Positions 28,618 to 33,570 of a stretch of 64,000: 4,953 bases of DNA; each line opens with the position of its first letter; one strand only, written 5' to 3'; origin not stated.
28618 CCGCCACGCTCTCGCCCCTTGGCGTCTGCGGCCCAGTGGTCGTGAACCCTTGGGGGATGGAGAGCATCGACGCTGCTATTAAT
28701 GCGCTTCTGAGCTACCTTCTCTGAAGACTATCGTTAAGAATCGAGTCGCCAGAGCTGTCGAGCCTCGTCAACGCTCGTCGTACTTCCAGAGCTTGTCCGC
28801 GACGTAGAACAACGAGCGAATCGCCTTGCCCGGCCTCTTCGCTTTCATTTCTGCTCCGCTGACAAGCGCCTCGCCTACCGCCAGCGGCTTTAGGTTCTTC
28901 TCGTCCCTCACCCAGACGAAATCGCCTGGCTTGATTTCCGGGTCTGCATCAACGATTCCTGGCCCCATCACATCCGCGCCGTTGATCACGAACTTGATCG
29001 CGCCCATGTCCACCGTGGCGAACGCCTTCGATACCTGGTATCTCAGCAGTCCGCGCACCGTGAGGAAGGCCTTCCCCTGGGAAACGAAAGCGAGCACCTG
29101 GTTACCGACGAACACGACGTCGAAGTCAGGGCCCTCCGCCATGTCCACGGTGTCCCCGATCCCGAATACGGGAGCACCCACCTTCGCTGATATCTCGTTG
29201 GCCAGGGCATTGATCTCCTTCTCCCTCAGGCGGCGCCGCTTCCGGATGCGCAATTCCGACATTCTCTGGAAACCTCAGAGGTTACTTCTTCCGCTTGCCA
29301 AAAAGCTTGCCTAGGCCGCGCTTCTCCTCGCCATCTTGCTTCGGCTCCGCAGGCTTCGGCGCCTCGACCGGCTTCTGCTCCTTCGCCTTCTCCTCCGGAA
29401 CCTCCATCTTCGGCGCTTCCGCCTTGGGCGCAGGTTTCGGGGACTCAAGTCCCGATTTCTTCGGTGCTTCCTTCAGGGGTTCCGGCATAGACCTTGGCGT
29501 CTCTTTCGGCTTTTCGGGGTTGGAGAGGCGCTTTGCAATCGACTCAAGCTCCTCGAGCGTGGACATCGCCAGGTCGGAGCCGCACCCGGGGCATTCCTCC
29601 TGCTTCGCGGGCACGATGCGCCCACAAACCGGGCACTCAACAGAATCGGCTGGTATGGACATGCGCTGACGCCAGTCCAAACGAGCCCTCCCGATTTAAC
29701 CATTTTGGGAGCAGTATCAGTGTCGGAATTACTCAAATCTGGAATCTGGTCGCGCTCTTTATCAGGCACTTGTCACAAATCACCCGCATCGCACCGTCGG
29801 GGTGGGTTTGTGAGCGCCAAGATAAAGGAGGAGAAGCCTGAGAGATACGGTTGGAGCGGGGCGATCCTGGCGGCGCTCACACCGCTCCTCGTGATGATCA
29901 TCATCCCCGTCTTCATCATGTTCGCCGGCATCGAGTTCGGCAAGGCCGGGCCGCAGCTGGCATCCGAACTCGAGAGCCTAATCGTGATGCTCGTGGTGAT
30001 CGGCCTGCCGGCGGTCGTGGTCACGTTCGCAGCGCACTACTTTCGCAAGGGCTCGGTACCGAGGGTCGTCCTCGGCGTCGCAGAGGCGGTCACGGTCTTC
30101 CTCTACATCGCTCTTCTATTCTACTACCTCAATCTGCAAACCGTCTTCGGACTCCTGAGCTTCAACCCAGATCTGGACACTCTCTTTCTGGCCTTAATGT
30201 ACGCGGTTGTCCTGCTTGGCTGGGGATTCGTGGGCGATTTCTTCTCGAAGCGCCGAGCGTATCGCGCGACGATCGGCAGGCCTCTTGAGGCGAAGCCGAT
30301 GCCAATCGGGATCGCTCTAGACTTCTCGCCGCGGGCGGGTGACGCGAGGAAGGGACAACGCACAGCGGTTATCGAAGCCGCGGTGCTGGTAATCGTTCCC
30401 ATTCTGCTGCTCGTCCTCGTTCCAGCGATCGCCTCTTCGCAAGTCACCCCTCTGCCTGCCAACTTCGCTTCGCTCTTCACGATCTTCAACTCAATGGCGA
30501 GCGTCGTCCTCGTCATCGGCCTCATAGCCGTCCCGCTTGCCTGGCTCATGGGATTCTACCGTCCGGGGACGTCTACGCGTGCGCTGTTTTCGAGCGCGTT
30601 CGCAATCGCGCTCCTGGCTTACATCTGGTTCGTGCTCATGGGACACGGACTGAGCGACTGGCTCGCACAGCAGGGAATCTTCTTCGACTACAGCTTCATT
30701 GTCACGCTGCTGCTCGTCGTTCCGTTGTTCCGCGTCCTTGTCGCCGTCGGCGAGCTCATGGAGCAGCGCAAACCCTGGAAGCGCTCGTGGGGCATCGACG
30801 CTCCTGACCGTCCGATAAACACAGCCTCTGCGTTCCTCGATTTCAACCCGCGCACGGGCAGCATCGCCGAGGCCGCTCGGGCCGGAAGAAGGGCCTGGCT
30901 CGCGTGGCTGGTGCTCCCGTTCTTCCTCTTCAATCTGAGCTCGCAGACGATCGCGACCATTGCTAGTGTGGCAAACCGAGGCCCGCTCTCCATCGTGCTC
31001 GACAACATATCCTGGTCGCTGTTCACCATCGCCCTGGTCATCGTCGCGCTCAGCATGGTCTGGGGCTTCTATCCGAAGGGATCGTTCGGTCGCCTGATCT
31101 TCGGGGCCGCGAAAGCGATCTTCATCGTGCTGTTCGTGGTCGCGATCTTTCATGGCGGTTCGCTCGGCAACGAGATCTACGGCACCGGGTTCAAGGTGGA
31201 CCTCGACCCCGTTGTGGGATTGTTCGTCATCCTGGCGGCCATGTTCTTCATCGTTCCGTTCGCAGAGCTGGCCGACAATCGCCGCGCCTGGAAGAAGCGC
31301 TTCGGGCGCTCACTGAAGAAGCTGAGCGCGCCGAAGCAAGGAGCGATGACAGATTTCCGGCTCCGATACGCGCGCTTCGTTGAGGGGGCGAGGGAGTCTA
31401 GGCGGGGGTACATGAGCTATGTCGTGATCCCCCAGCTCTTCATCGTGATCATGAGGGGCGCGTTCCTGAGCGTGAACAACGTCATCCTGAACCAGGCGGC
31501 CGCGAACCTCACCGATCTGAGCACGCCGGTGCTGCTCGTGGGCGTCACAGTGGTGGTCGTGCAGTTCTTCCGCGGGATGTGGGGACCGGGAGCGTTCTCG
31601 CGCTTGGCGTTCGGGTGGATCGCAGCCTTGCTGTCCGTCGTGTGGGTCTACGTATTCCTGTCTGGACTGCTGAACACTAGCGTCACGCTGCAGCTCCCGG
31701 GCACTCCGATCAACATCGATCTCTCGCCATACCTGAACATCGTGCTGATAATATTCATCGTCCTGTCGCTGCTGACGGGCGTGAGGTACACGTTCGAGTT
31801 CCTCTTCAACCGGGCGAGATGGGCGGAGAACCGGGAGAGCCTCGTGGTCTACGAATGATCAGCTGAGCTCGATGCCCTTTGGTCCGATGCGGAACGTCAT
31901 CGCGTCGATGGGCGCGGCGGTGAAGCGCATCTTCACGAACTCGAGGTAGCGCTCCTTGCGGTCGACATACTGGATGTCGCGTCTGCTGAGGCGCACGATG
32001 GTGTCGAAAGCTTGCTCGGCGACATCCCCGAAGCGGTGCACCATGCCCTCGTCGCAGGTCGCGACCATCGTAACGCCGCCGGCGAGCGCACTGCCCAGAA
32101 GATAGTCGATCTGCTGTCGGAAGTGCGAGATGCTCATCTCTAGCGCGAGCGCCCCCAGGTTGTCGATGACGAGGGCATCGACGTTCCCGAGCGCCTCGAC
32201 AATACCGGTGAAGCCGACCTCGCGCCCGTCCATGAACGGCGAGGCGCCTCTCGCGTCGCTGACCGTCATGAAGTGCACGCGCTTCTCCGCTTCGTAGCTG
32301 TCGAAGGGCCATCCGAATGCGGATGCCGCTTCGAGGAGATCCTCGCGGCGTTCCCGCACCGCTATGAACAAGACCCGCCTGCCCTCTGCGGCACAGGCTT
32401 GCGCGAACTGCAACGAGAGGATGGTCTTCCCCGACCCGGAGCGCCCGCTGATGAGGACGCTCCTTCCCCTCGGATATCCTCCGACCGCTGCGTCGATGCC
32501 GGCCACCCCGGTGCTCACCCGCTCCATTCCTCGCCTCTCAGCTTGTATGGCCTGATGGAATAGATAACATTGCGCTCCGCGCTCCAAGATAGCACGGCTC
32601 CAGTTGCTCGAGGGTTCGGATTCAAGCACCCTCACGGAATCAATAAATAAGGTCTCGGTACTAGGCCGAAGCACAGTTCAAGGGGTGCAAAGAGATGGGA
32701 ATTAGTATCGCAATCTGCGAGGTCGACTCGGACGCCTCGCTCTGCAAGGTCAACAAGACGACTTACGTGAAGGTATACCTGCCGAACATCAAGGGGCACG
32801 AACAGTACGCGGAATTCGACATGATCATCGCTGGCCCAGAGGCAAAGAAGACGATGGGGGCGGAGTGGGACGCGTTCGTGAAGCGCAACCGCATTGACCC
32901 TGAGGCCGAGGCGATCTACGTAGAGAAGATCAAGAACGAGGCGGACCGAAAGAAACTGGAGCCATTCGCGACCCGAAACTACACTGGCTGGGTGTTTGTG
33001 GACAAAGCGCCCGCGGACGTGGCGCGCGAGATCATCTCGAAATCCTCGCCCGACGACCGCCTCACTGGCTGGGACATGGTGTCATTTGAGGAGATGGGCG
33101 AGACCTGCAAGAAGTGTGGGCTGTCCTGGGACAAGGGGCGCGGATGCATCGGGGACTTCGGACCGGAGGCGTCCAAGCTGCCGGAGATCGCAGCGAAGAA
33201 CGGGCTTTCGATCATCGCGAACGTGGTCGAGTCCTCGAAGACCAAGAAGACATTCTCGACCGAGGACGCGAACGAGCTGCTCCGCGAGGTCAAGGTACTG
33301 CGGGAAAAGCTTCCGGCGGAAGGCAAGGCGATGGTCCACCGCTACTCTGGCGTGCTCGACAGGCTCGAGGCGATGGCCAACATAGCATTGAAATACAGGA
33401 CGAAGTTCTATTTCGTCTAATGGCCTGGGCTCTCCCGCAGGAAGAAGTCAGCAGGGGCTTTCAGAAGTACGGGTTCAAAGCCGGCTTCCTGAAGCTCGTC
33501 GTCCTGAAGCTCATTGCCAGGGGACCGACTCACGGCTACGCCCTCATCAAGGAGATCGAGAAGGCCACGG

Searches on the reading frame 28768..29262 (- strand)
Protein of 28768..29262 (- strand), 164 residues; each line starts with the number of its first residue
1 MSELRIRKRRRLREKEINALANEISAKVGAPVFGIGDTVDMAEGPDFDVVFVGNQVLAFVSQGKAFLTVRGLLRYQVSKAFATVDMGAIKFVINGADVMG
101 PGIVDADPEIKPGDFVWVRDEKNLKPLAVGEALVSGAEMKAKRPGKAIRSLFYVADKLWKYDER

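Call 62: search_protein_families(library=ncbifam, proteins=[window:28768-29262:-], max_evalue=0.1)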
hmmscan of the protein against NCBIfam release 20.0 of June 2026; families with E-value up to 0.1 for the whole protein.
window:28768-29262:- (164 aa): 13 families
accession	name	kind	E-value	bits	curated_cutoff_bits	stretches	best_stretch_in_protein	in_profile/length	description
NF011153.0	PRK14560.1-4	equivalog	8.4e-49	165.6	169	1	4-161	1-160/162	putative RNA-binding protein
TIGR03684.1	arCOG00985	hypoth_equivalog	2.1e-43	147.8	120.6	1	9-160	1-153/154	arCOG04150 universal archaeal PUA-domain protein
NF011154.0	PRK14560.1-6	equivalog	3.6e-35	121.4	224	1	5-161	2-157/159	putative RNA-binding protein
NF011152.0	PRK14560.1-3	equivalog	4.4e-32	111.2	249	1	1-160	1-162/165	putative RNA-binding protein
TIGR00451.1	unchar_dom_2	domain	1.4e-30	105.7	27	1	51-156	2-107/107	uncharacterized domain 2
NF011151.0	PRK14560.1-2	equivalog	2.3e-25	89.4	291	1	82-160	90-168/172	putative RNA-binding protein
NF011150.0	PRK14560.1-1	equivalog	1.9e-16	60.3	217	1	48-160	39-149/155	putative RNA-binding protein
NF010368.0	PRK13795.1-3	equivalog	1.5e-11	43.3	588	1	77-152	127-201/635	hypothetical protein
NF040592.1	tRNA_mod_ArcS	equivalog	1e-10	40.9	440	1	53-149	479-571/575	archaeosine synthase subunit alpha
NF010367.0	PRK13795.1-2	equivalog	2e-08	33.2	456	1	74-149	122-195/584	hypothetical protein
NF003280.0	PRK04270.1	equivalog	8.8e-05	21.4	242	1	83-148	238-302/323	RNA-guided pseudouridylation complex pseudouridine synthase subunit Cbf5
NF010369.0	PRK13795.1-4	equivalog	0.0015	16.8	1086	1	79-121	134-176/633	hypothetical protein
TIGR00425.1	CBF5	equivalog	0.016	14.4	238.15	1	87-146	245-303/322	RNA-guided pseudouridylation complex pseudouridine synthase subunit Cbf5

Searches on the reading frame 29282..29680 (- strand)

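Call 44: search_protein_families(library=pfam, proteins=[window:29282-29680:-], max_evalue=1)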
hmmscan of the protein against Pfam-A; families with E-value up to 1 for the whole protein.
window:29282-29680:- (132 aa): 26 families (the best 25 are shown)
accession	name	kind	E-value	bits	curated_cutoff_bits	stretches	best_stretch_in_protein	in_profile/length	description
PF13240.11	Zn_Ribbon_1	-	0.00038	20.6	25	1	16-37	2-23/23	zinc-ribbon domain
PF12773.13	DZR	-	0.0013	19.3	27.3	1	15-34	26-45/45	Double zinc ribbon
PF18912.6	DZR_2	-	0.0024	18.1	27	1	15-38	9-32/56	Double zinc ribbon domain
PF10571.15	UPF0547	-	0.0036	17.8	29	2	15-34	2-21/26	Uncharacterised protein family UPF0547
PF24460.1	DUF7575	-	0.0044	16.8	28.5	1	12-21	2-11/28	Domain of unknown function (DUF7575)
PF23455.1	DUF7129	-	0.0096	16.1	30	1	15-37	13-37/45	Domain of unknown function (DUF7129)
PF03119.21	DNA_ligase_ZBD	-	0.04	14.2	25.8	0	29-38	1-10/27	NAD-dependent DNA ligase C4 zinc finger domain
PF13248.11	Zn_ribbon_3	-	0.042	13.8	27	1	14-37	3-26/26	zinc-ribbon domain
PF01155.25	HypA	-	0.046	14.2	28.9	1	13-37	70-97/112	Hydrogenase/urease nickel incorporation, metallochaperone, hypA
PF09723.15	Zn_ribbon_8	-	0.047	14.1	34.4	0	5-21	19-34/41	Zinc ribbon domain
PF12172.15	zf-ChsH2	-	0.076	13.3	23.2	1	16-36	14-34/37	ChsH2, rubredoxin-like zinc ribbon domain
PF21344.3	Zn_ribbon_LysW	-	0.11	12.6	27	0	29-43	2-17/46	Alpha-aminoadipate carrier protein LysW-like, globular domain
PF18866.6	CxC7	-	0.16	12.4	27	0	2-23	8-29/64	CxC7 like cysteine cluster associated with KDZ transposases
PF22747.2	Zn_ribbon_DUF2089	-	0.21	12.2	27.6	1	16-35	1-20/32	DUF2089 zinc ribbon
PF17032.10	Zn_ribbon_15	-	0.22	12.8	28.9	1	13-34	52-73/73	zinc-ribbon family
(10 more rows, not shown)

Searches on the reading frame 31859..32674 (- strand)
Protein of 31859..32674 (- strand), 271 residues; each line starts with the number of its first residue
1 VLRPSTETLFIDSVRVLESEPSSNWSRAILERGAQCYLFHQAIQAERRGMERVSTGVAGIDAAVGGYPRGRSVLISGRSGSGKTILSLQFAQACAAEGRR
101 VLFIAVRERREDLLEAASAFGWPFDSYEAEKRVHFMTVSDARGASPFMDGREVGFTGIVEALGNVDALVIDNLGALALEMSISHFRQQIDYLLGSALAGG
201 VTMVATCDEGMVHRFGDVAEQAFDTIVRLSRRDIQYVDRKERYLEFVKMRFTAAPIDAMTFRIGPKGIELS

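Call 44: search_protein_families(library=pfam, proteins=[window:31859-32674:-], max_evalue=1)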
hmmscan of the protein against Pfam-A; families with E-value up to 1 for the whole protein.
window:31859-32674:- (271 aa): 25 families
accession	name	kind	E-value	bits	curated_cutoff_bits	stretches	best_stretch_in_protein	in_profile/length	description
PF06745.19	ATPase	-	6.6e-37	127.5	26.6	1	53-269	1-225/231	KaiC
PF00154.27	RecA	-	9e-08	32.3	27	1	46-106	26-88/262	recA bacterial DNA recombination protein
PF03266.21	NTPase_1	-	8.6e-06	26.1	23.9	1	73-216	2-145/168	NTPase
PF13481.12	AAA_25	-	1.2e-05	25.5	27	1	66-119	28-93/195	AAA domain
PF03796.21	DnaB_C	-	1.9e-05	24.7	27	1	53-114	2-64/255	DnaB-like helicase C terminal domain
PF13191.12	AAA_16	-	7e-05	23.8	32.6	1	65-109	17-63/167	AAA ATPase domain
PF25199.1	nSTAND_NTPase5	-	0.00012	22.4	34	1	69-108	40-80/145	Novel STAND NTPase 5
PF01656.29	CbiA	-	0.00015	22.2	25.4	1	74-104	3-33/125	CobQ/CobB/MinD/ParA nucleotide binding domain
PF04851.21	ResIII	-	0.00026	21.4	22.5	1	69-108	22-63/164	Type III restriction enzyme, res subunit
PF01695.23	IstB_IS21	-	0.0006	19.8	24.1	1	72-112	94-134/238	IstB-like ATP binding protein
PF20720.3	nSTAND3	-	0.0015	18.7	27.2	1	71-105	18-52/155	Novel STAND NTPase 3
PF00158.32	Sigma54_activat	-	0.003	17.7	20.2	1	71-149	23-100/168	Sigma-54 interaction domain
PF07088.17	GvpD_P-loop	-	0.0035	17.7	24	1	70-116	10-55/189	GvpD gas vesicle protein, P-loop domain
PF13604.12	AAA_30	-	0.0075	16.5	27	1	72-116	20-64/191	AAA domain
PF24883.2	NPHP3_N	-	0.014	16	24.8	1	73-113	25-65/164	Nephrocystin 3, N-terminal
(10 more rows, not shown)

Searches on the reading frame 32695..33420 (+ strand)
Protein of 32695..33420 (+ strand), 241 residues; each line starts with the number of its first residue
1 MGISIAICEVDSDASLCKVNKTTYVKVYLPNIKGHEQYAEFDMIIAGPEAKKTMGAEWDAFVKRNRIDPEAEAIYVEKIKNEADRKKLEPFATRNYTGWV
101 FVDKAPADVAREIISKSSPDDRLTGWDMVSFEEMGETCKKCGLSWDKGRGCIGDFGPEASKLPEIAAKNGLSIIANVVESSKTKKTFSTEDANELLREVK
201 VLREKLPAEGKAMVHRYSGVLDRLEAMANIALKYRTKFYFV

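Call 44: search_protein_families(library=pfam, proteins=[window:32695-33420:+], max_evalue=1)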
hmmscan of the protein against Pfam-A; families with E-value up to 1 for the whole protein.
window:32695-33420:+ (241 aa): 1 family
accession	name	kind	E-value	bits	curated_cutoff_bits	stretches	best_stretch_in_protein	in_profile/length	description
PF18974.5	DUF5710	-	0.09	12.9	26.5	0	129-151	6-27/44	Domain of unknown function (DUF5710)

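Call 62: search_protein_families(library=ncbifam, proteins=[window:32695-33420:+], max_evalue=0.1)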
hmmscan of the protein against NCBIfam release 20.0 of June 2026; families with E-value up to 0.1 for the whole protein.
window:32695-33420:+ (241 aa): 0 families
